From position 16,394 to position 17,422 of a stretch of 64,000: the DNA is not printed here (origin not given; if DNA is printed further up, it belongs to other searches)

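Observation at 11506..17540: SOS mutasome cassette imuA'-imuB-dnaE2 with a perfect LexA box, immediately beside tRNA-Leu(GAG)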

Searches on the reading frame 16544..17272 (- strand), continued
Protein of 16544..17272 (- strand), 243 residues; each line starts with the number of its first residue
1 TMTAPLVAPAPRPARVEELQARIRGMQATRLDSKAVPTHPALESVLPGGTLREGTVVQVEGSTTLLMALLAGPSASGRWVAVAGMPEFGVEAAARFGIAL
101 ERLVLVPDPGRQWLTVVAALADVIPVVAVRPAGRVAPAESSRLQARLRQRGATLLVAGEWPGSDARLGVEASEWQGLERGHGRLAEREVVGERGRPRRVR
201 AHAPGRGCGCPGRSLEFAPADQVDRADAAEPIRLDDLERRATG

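Call 34: find_encoding_contigs(protein=P0236, flank=10000, max_places=1)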
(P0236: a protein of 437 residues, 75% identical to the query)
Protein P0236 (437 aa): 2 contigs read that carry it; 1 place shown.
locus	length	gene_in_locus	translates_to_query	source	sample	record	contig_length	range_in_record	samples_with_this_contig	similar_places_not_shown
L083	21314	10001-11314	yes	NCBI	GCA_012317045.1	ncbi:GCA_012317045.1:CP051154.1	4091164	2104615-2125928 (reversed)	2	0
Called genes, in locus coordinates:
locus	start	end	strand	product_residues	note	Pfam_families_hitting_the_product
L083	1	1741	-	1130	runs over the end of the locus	PF02811:PHP, PF07733:DNA_pol3_alpha, PF17657:DNA_pol3_finger, PF14579:HHH_6, PF01336:tRNA_anti-codon (weak)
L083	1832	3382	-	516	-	PF00817:IMS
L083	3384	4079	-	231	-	PF27531:MT3502_N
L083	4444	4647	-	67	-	PF00313:CSD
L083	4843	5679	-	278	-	PF22845:DUF3097_N, PF11296:DUF3097_C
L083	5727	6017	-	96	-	PF20114:DUF6504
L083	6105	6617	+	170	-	-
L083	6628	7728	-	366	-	PF01988:VIT1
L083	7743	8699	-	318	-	PF02082:Rrf2 (weak), PF08220:HTH_DeoR (faint), PF08279:HTH_11, PF19187:HTH_PafC (faint), PF13280:WYL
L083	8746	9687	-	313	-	PF01545:Cation_efflux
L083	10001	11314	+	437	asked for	PF04389:Peptidase_M28, PF01546:Peptidase_M20, PF07687:M20_dimer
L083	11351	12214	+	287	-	PF02673:BacA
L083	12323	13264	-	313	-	PF09754:PAC2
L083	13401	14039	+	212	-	PF00702:Hydrolase, PF12710:HAD, PF13419:HAD_2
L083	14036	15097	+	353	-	PF14801:TrmI-like_N, PF01135:PCMT (weak), PF08704:GCD14, PF13847:Methyltransf_31, PF13578:Methyltransf_24, PF13649:Methyltransf_25 (weak)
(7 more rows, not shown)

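Call 35: find_encoding_contigs(protein=P0239, flank=10000, max_places=1)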
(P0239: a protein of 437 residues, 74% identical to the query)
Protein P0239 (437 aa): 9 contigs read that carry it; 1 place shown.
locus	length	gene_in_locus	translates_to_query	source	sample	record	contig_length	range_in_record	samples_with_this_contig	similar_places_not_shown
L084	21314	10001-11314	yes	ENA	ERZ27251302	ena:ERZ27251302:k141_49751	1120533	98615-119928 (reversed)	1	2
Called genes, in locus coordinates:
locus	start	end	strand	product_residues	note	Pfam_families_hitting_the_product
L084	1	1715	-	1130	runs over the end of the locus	PF02811:PHP, PF07733:DNA_pol3_alpha, PF17657:DNA_pol3_finger, PF14579:HHH_6, PF01336:tRNA_anti-codon (weak)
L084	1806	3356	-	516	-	PF00817:IMS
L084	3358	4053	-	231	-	PF27531:MT3502_N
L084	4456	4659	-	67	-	PF00313:CSD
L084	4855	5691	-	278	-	PF22845:DUF3097_N, PF11296:DUF3097_C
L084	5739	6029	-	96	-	PF20114:DUF6504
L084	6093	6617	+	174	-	-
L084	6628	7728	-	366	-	PF01988:VIT1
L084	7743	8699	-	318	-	PF02082:Rrf2 (weak), PF08220:HTH_DeoR (weak), PF08279:HTH_11, PF19187:HTH_PafC (faint), PF13280:WYL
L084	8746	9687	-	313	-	PF01545:Cation_efflux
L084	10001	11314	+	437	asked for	PF04389:Peptidase_M28, PF01546:Peptidase_M20, PF07687:M20_dimer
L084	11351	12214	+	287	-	PF02673:BacA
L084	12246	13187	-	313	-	PF09754:PAC2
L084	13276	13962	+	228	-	PF00702:Hydrolase, PF12710:HAD, PF13419:HAD_2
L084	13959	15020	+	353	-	PF14801:TrmI-like_N, PF01135:PCMT (weak), PF08704:GCD14, PF13847:Methyltransf_31, PF13578:Methyltransf_24, PF13649:Methyltransf_25 (weak)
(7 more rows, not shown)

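Call 36: find_encoding_contigs(protein=P0238, flank=10000, max_places=1)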
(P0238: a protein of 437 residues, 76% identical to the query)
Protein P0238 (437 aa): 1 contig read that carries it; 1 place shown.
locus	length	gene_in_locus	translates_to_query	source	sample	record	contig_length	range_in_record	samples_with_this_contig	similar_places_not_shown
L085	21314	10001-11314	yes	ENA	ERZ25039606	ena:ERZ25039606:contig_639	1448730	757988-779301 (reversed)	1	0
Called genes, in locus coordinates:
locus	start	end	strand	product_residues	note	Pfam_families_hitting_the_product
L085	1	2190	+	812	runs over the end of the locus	PF22422:MGH1-like_GH, PF03200:Glyco_hydro_63 (faint)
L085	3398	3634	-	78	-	-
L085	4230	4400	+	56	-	-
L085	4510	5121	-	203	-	PF01872:RibD_C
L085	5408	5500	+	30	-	-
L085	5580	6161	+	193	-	PF04191:PEMT, PF04140:ICMT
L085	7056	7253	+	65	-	-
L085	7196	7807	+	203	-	PF00903:Glyoxalase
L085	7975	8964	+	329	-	PF01544:CorA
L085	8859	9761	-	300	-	-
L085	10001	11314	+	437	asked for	PF04389:Peptidase_M28, PF01546:Peptidase_M20, PF07687:M20_dimer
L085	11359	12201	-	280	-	PF09754:PAC2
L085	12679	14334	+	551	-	PF14801:TrmI-like_N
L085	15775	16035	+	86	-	PF13280:WYL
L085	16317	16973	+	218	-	PF19187:HTH_PafC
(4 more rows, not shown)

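Call 68: list_cluster_members(proteins=[P0001])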
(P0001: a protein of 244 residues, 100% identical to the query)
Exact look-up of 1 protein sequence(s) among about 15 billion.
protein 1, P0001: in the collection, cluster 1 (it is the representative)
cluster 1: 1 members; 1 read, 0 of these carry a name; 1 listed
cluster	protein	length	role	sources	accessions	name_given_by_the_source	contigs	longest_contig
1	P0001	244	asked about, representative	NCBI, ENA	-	-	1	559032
